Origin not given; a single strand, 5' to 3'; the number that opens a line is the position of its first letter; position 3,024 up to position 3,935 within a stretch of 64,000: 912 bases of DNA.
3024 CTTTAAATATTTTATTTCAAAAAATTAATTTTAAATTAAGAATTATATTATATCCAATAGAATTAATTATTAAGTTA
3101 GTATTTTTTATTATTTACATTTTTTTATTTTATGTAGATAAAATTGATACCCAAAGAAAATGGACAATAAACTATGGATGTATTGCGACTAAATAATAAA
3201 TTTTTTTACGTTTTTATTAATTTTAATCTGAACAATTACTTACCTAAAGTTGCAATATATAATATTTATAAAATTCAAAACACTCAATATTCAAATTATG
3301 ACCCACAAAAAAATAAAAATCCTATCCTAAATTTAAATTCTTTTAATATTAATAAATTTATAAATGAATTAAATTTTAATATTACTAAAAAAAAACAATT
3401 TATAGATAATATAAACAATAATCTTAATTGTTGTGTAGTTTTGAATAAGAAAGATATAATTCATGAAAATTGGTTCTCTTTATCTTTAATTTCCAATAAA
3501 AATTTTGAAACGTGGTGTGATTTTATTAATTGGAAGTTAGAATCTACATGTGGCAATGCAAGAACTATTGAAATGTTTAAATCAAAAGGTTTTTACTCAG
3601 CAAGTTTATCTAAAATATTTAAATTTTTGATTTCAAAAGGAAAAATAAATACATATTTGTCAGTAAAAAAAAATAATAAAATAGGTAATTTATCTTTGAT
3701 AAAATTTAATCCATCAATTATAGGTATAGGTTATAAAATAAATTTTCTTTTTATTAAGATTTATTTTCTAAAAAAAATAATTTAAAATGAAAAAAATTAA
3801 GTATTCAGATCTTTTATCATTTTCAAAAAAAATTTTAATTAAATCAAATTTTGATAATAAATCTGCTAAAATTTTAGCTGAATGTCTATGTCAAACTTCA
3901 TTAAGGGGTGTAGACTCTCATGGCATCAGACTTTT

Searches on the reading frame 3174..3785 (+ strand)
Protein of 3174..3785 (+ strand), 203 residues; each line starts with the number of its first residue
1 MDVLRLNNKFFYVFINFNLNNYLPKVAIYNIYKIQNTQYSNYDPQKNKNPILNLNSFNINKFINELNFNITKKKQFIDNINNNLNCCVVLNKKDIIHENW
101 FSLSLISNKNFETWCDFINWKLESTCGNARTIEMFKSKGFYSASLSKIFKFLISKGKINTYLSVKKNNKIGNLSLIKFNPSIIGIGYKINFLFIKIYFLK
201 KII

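Call 6: search_protein_families(library=pfam, proteins=[window:3174-3785:+], max_evalue=0.001)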
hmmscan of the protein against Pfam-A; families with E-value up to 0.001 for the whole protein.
window:3174-3785:+ (203 aa): 0 families
